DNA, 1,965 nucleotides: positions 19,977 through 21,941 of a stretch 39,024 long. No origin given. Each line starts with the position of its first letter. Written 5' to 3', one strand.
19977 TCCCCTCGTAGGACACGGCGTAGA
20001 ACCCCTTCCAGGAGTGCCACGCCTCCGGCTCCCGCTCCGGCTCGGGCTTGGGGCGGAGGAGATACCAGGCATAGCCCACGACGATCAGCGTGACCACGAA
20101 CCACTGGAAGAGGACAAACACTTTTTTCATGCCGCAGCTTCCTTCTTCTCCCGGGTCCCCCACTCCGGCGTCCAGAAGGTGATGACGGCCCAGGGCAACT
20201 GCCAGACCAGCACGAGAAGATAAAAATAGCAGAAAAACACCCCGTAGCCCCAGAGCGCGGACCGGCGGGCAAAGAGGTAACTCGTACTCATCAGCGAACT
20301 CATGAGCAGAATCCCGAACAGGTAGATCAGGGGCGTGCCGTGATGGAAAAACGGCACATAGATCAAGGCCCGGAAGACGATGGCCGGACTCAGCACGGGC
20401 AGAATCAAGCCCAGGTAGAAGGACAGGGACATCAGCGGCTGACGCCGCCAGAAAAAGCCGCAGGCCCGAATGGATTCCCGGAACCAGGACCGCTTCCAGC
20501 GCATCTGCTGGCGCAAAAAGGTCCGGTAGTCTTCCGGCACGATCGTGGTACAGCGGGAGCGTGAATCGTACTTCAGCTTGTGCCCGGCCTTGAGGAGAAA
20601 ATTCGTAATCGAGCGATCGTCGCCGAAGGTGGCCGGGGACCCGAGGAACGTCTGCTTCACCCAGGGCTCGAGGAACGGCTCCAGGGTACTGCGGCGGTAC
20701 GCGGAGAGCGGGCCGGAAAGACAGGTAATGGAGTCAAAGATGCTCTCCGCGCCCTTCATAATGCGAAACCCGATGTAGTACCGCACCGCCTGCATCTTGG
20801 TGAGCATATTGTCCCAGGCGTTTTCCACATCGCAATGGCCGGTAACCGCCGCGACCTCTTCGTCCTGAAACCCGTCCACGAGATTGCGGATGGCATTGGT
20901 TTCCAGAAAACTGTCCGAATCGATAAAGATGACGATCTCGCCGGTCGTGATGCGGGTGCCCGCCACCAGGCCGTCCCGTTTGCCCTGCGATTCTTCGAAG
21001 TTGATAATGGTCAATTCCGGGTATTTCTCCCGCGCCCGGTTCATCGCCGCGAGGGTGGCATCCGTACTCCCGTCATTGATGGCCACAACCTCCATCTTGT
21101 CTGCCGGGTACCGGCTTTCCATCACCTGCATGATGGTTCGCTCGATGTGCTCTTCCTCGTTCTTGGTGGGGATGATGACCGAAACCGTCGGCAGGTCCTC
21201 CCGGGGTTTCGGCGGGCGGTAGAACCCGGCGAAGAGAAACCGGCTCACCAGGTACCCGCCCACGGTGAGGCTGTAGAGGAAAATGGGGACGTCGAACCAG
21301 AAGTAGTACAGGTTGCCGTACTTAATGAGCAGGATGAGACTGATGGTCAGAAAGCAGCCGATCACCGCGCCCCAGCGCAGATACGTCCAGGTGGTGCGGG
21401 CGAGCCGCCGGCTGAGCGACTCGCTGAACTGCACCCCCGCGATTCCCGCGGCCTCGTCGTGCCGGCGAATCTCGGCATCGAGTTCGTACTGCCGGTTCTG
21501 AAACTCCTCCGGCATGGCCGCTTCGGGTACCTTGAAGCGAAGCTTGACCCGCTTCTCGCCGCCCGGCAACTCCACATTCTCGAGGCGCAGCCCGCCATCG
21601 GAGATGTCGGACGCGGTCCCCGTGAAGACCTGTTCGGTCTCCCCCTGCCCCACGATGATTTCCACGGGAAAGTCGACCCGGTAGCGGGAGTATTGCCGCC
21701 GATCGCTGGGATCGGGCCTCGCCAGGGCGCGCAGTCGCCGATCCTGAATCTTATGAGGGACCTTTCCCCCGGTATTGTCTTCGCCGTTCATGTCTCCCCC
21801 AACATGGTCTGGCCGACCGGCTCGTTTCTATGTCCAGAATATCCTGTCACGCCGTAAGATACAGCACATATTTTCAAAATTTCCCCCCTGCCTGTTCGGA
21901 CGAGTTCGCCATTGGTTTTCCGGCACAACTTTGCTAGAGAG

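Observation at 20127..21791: HasA/NodC-like processive synthase carrying an N-terminal PilZ domain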

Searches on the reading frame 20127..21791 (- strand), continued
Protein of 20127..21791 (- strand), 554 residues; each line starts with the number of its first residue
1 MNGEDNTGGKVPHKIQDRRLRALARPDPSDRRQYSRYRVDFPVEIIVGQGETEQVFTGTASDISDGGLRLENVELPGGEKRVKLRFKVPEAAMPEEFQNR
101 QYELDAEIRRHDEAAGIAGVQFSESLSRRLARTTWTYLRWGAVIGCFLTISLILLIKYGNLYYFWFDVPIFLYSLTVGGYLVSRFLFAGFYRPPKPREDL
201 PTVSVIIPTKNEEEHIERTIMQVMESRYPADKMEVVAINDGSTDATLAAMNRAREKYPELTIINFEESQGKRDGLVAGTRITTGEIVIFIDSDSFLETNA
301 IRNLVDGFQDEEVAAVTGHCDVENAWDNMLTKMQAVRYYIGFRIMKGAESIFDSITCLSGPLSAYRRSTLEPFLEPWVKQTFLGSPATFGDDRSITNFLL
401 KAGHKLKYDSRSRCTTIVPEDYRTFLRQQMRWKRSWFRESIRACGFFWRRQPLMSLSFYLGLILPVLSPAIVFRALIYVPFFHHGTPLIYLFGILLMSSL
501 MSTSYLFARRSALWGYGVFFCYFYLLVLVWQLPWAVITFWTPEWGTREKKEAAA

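Call 50: predict_structure(alignment_id=A2)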
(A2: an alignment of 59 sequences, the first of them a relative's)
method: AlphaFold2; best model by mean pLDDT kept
length: 554 residues; sequences in the alignment: 59
mean_pLDDT: 89.4   pTM: 0.88
mean pLDDT of the five models: 89.4, 89.2, 88.7, 87.5, 87.4
residues with pLDDT >= 90: 371; 70-90: 151; 50-70: 19; < 50: 13
segments of 3 or more residues with pLDDT < 50: 1-7, 549-554
pLDDT, mean of each block of 10 residues (from residue 1): 47 84 72 83 93 93 94 86 93 86 94 92 93 88 88 80 69 82 91 94 98 96 94 97 97 97 94 95 98 95 97 97 94 95 95 93 97 93 79 93 97 96 93 92 95 95 93 90 87 86 88 92 93 92 58 34
secondary structure, 60 per line:
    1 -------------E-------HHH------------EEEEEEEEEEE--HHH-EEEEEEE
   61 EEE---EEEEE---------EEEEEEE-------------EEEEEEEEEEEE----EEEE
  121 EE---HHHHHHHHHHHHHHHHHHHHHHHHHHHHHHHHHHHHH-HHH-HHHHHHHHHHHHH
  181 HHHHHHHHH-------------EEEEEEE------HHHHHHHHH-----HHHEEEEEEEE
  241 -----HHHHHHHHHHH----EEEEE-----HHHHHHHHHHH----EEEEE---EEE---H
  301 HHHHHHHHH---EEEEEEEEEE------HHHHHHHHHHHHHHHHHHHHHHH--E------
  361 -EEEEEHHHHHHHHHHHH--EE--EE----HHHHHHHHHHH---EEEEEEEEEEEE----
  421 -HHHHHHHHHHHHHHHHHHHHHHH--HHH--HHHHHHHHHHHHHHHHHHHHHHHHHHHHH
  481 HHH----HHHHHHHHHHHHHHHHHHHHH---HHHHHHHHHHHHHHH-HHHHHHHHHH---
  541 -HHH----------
elements in order: E37-47 E54-63 E67-71 E81-87 E101-112 E117-122 H126-162 H168-189 E203-209 H216-224 E233-240 H246-256 E261-265 H271-281 E286-290 E294-296 H300-309 E313-322 H329-351 E362-366 H367-378 H391-401 E405-416 H422-444 H452-483 H488-508 H512-526 H528-537

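Call 53: fold_search(model_id=the predicted structure, library=pdb)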
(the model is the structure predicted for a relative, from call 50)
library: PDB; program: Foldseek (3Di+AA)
matches with E <= 10: 1231; with E <= 0.001: 378
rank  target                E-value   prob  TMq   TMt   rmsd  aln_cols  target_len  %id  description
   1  8smp_A                2.0e-22  1.00  0.63  0.66   7.1       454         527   25  Xenopus laevis hyaluronan synthase 1, UDP-bound, gating loop inserted state (released 2024-05-01)
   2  8smn_A                5.8e-22  1.00  0.61  0.65   8.2       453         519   23  Xenopus laevis hyaluronan synthase 1, nascent HA polymer bound state (released 2024-05-01)
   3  9yq5_A                2.1e-21  1.00  0.58  0.64   3.9       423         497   24  Chlorella virus hyaluronan synthase bound to an inserted UDP-GlcA (released 2025-12-10)
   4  8smm_A                5.0e-21  1.00  0.59  0.64   9.3       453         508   23  Xenopus laevis hyaluronan synthase 1 (released 2024-05-01)
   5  7sp8_A                5.6e-21  1.00  0.48  0.53  12.8       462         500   21  Chlorella virus Hyaluronan Synthase bound to UDP-GlcNAc (released 2022-04-06)
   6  8snc_A                3.2e-20  1.00  0.56  0.62   4.6       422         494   23  Chlorella virus Hyaluronan Synthase bound to GlcA extended GlcNAc primer (released 2024-05-01)
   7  9yq4_A                3.4e-20  1.00  0.57  0.64   4.7       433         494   24  Chlorella virus hyaluronan synthase bound to a proofreading UDP-GlcA (released 2025-12-10)
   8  8sne_A                6.8e-20  1.00  0.59  0.67   3.2       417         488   22  Chlorella virus Hyaluronan Synthase bound to GlcA extended GlcNAc primer and UDP (released 2024-05-01)
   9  7sp7_A                7.2e-20  1.00  0.48  0.53  12.6       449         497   21  Chlorella virus hyaluronan synthase inhibited by UDP (released 2022-04-06)
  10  9kqc_A                1.5e-19  1.00  0.47  0.52  13.4       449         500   21  Chlorella virus Hyaluronan Synthase bound to VNAR (released 2025-05-14)
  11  7sp9_A                2.0e-19  1.00  0.56  0.62   4.6       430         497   23  Chlorella virus Hyaluronan Synthase in the GlcNAc-primed channel-closed state (released 2022-04-06)
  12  9yq2_A                7.5e-19  1.00  0.55  0.62   4.7       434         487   22  Chlorella virus hyaluronan synthase bound to DDM (released 2025-12-10)
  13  7sp6_A                1.9e-17  1.00  0.54  0.60   4.6       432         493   23  Chlorella virus hyaluronan synthase (released 2022-04-06)
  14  6yv7_B                3.8e-16  1.00  0.46  0.70   5.9       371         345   22  Mannosyltransferase PcManGT from Pyrobaculum calidifontis (released 2020-07-22)
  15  6yv7_A                6.9e-16  1.00  0.47  0.72   5.8       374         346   22  Mannosyltransferase PcManGT from Pyrobaculum calidifontis (released 2020-07-22)
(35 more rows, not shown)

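Call 55: search_dna_similar(query=window:20127-21791:-, collection=plasmids, mode=protein, max_rows=30, rows=spread, max_evalue=1e-10)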
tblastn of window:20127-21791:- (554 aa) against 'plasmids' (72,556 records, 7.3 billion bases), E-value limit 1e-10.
Records with a match: 653; places in all: 668; records where one place covers at least 80% of the query: 1.
Best place of each record, by identity: <60% 653.
By first word of the organism name: Ralstonia 129; Rhizobium 126; Bacillus 109; Sinorhizobium 76; Escherichia 29; Acinetobacter 10; Lactococcus 9; Bradyrhizobium 9; Mesorhizobium 8; Sphingobium 8; and 66 more.
By predicted mobility (MOB-suite, as given by PLSDB): conjugative 327; non-mobilizable 168; mobilizable 158.
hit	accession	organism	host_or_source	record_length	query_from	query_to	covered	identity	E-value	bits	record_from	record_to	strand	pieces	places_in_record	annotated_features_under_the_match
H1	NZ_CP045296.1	Paenibacillus cellulositrophicus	cell culture,Thai soil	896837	32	551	94%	43.0%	3e-127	418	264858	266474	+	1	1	glycosyltransferase family 2 protein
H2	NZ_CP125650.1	Rhizobium sp. BT04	Phaseolus vulgaris,Pure culture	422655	198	549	64%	28.2%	1e-37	156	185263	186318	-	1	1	nodC: chitooligosaccharide synthase NodC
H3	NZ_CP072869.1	Rhizobium sp. NLR16a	lentil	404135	84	443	65%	26.6%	5e-32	139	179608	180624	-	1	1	nodC: chitooligosaccharide synthase NodC | nodB: chitooligosaccharide deacetylase NodB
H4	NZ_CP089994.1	Bacillus anthracis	cow carcass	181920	178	454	50%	33.8%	2e-41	167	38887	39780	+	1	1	hasA: hyaluronan synthase HasA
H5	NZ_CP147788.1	Bacillus anthracis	cell culture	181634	178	454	50%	33.8%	2e-41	167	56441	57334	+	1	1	hasA: hyaluronan synthase HasA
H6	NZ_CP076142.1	Bacillus anthracis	-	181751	178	454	50%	33.8%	2e-41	167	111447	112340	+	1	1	hasA: hyaluronan synthase HasA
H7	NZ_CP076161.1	Bacillus anthracis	-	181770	178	454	50%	33.8%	2e-41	167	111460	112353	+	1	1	hasA: hyaluronan synthase HasA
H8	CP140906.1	Sinorhizobium medicae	Medicago lupulina,whole organism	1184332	170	467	54%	31.2%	9e-37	153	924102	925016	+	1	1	nodC: chitooligosaccharide synthase NodC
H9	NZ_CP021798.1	Sinorhizobium meliloti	Medicago sativa,Single Cell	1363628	170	455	52%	31.4%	8e-39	159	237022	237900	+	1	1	none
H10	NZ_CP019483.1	Sinorhizobium meliloti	alfalfa,whole organism,alfalfa nodule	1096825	170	455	52%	31.4%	1e-38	159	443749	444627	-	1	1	record has no annotation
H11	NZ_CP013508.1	Rhizobium sp. N1341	Phaseolus vulgaris,Whole ...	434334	172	440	49%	32.2%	5e-38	157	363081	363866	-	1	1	nodC: chitooligosaccharide synthase NodC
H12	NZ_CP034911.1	Sinorhizobium alkalisoli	single cell,root nodule of Sesbania ...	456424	168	437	49%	31.4%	1e-35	150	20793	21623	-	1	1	nodC: chitooligosaccharide synthase NodC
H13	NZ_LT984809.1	Cupriavidus taiwanensis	-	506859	170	440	49%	30.6%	2e-35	149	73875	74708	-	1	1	nodC: chitooligosaccharide synthase NodC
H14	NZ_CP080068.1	Escherichia coli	Homo sapiens,tissue sample,Human feces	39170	144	434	53%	27.5%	4e-24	115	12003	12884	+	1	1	pgaC: poly-beta-1,6-N-acetyl-D-glucosamine synthase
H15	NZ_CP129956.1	Enterobacter asburiae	cell culture,soybean rhizosphere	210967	144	434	53%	27.5%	4e-24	115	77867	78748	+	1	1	pgaC: poly-beta-1,6-N-acetyl-D-glucosamine synthase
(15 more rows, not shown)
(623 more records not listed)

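Call 56: get_annotated_region(hit=H1, flank=9000)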
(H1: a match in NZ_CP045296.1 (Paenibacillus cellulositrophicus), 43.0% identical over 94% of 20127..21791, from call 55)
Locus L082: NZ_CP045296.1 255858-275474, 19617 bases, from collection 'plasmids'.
description: Paenibacillus cellulositrophicus strain KACC 16577 plasmid unnamed1, complete sequence
organism: Paenibacillus cellulositrophicus (NCBI taxid 562959)
taxonomy: Bacteria; Bacillota; Bacilli; Bacillales; Paenibacillaceae; Paenibacillus; Paenibacillus cellulositrophicus
host: -; source: cell culture,Thai soil; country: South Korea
typing (MOB-suite, as given by PLSDB): non-mobilizable
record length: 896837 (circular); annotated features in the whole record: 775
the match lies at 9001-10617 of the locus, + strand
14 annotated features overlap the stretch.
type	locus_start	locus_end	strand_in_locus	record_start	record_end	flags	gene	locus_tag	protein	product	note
CDS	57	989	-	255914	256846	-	-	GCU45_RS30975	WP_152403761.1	EamA family transporter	-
CDS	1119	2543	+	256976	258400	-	-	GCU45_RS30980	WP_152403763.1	PLP-dependent aminotransferase family protein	-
CDS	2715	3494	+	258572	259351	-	-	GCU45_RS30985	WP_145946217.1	alpha/beta hydrolase family protein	-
CDS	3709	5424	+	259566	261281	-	-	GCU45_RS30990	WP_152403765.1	thiamine pyrophosphate-binding protein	-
CDS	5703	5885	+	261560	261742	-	-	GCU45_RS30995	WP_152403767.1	hypothetical protein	-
CDS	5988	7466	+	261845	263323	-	-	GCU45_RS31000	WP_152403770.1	polysaccharide deacetylase family protein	-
CDS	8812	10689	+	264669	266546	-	-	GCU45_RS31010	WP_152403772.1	glycosyltransferase family 2 protein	-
CDS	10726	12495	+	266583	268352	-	-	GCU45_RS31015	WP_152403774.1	polysaccharide deacetylase family protein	GO:0005975 - carbohydrate metabolic process [Evidence IEA]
CDS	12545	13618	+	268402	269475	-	-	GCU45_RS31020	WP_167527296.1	glycosyl hydrolase family 18 protein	GO:0005975 - carbohydrate metabolic process [Evidence IEA]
CDS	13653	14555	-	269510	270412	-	-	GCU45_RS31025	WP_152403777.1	AraC family transcriptional regulator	-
CDS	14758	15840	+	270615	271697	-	-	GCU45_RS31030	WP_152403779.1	glycoside hydrolase family 172 protein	-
CDS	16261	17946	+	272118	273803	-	-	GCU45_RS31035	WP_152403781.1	glutamine--tRNA ligase/YqeY domain fusion protein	GO:0006425 - glutaminyl-tRNA aminoacylation [Evidence IEA]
CDS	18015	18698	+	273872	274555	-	-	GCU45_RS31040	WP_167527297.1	VOC family protein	-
CDS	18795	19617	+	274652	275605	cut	-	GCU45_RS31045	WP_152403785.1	LacI family DNA-binding transcriptional regulator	-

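Call 59: get_annotated_region(hit=H8, flank=1500)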
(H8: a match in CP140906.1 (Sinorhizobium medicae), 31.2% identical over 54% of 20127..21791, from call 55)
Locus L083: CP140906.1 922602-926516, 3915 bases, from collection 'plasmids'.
description: Sinorhizobium medicae strain ml29 plasmid pSymA, complete sequence
organism: Sinorhizobium medicae (NCBI taxid 110321)
taxonomy: Bacteria; Pseudomonadota; Alphaproteobacteria; Hyphomicrobiales; Rhizobiaceae; Sinorhizobium; Sinorhizobium medicae
host: -; source: Medicago lupulina,whole organism; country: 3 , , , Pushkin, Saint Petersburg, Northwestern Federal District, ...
typing (MOB-suite, as given by PLSDB): conjugative; relaxase MOBP,MOBQ; mating-pair formation MPF_T
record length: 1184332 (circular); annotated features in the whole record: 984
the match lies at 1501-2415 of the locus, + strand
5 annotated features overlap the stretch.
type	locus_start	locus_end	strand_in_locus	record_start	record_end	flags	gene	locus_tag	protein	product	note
CDS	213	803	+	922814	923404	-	nodA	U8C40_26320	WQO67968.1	nodulation N-acyltransferase NodA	-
CDS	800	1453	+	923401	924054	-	nodB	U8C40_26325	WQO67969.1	chitooligosaccharide deacetylase NodB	-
CDS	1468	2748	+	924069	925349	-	nodC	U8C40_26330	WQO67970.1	chitooligosaccharide synthase NodC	-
CDS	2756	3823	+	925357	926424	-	nodI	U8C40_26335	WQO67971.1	nodulation factor ABC transporter ATP-binding protein NodI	-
CDS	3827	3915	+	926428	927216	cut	-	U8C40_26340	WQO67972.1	ABC transporter permease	-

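Call 60: get_annotated_region(hit=H4, flank=3000)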
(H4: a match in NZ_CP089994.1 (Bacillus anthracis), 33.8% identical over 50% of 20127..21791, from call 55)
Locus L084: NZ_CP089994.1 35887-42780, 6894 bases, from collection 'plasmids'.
description: Bacillus anthracis strain BF5 plasmid pXO1, complete sequence
organism: Bacillus anthracis (NCBI taxid 1392)
taxonomy: Bacteria; Bacillota; Bacilli; Bacillales; Bacillaceae; Bacillus; Bacillus anthracis
host: -; source: cow carcass; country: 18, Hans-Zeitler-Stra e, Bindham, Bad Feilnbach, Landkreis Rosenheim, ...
typing (MOB-suite, as given by PLSDB): conjugative; replicon rep_cluster_125; relaxase MOBP; mating-pair formation MPF_T
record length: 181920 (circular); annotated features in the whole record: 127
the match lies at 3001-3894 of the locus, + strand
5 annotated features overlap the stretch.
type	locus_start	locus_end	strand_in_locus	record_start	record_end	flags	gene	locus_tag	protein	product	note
CDS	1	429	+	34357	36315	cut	-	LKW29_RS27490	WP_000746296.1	S-layer homology domain-containing protein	-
CDS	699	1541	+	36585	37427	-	-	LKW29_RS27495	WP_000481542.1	phosphatase PAP2 family protein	-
predicted_resistance_gene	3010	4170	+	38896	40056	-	hasA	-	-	hyaluronan synthase HasA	predicted by amrfinderplus; class ; identity 98.19%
CDS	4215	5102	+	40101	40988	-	galU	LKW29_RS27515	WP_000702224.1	UTP--glucose-1-phosphate uridylyltransferase GalU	GO:0009225 - nucleotide-sugar metabolic process [Evidence IEA]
CDS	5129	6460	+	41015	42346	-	-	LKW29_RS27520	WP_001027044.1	UDP-glucose/GDP-mannose dehydrogenase family protein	-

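Call 91: find_encoding_contigs(protein=P0002, flank=10000, max_places=2)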
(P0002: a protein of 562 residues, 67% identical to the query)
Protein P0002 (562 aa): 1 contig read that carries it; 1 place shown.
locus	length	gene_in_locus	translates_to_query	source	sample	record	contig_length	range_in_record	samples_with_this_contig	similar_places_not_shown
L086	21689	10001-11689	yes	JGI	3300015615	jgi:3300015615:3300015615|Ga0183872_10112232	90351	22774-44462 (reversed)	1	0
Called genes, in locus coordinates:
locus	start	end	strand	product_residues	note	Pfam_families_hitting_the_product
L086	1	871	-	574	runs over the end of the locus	PF00072:Response_reg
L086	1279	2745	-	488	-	PF00587:tRNA-synt_2b, PF03129:HGTP_anticodon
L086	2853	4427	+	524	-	PF16697:Yop-YscD_cpl, PF00498:FHA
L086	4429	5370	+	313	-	PF01734:Patatin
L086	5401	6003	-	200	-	PF24675:NpmA (weak), PF02390:Methyltransf_4, PF13847:Methyltransf_31 (weak)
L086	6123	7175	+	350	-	PF01370:Epimerase, PF02719:Polysacc_synt_2 (weak), PF04321:RmlD_sub_bind, PF16363:GDP_Man_Dehyd, PF07993:NAD_binding_4 (weak)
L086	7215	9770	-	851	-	PF00072:Response_reg, PF13185:GAF_2 (faint), PF00990:GGDEF, PF00072:Response_reg, PF13487:HD_5, PF01966:HD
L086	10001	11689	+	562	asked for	PF07238:PilZ, PF13506:Glyco_transf_21, PF00535:Glycos_transf_2, PF13641:Glyco_tranf_2_3, PF03142:Chitin_synth_2, PF01644:Chitin_synth_1, PF13632:Glyco_trans_2_3 (weak)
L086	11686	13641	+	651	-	-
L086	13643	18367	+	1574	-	PF00515:TPR_1 (faint), PF07719:TPR_2 (faint), PF13181:TPR_8 (faint), PF13374:TPR_10 (faint), PF13414:TPR_11 (faint), PF13432:TPR_16 (weak), PF14559:TPR_19 (weak), PF13432:TPR_16 (weak), +9 more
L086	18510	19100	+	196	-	PF00475:IGPD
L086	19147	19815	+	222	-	PF00117:GATase, PF01174:SNO (faint), PF07685:GATase_3 (weak)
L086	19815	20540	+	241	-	PF00977:His_biosynth, PF01207:Dus (faint), PF03060:NMO (faint)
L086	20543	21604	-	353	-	PF02424:ApbE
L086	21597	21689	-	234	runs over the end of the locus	PF00970:FAD_binding_6, PF00175:NAD_binding_1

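Call 97: find_encoding_contigs(protein=P0001, flank=2000, max_places=2)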
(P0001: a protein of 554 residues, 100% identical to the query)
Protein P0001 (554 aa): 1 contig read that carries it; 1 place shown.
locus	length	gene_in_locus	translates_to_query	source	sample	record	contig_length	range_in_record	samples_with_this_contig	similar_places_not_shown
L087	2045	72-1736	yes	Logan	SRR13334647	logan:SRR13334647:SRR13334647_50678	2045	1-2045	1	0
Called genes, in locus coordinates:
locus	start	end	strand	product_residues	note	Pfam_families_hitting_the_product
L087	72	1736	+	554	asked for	PF07238:PilZ, PF13506:Glyco_transf_21, PF03142:Chitin_synth_2, PF00535:Glycos_transf_2, PF10111:Glyco_tranf_2_2 (faint), PF13641:Glyco_tranf_2_3, PF01644:Chitin_synth_1, PF13632:Glyco_trans_2_3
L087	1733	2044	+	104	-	?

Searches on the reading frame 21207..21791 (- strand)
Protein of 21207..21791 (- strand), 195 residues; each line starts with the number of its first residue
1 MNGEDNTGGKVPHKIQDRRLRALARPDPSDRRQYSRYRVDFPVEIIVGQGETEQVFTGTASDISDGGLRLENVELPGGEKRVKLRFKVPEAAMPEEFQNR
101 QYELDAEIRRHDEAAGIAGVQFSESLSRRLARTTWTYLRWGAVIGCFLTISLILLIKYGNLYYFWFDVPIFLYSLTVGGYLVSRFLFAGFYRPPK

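Call 89: search_protein_representatives(protein=window:21207-21791:-)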
Query: 195 residues. Proteins with E-value up to 0.001 (for the whole library): 66; up to 1e-10: 22; up to 1e-30: 3. The best 66 are listed.
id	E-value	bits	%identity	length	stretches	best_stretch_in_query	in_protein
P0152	6.0e-57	208.9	52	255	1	9-193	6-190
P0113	1.4e-53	198.0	51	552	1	12-195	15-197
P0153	2.7e-32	128.5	49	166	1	12-144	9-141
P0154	6.5e-29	117.4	42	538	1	17-195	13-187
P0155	3.9e-27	111.6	47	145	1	4-131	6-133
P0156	3.4e-26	108.5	45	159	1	12-139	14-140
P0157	2.4e-20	89.4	37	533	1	26-193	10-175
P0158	1.6e-18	83.5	34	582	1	10-194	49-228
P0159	1.7e-16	76.9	48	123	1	10-101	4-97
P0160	1.2e-14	70.8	69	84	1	142-193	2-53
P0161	9.6e-14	67.9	44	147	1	5-88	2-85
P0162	1.9e-13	66.9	32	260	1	29-193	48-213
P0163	3.4e-13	66.1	30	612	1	15-192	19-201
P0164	3.6e-13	66.0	38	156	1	25-128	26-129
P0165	1.6e-12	63.9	35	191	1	25-195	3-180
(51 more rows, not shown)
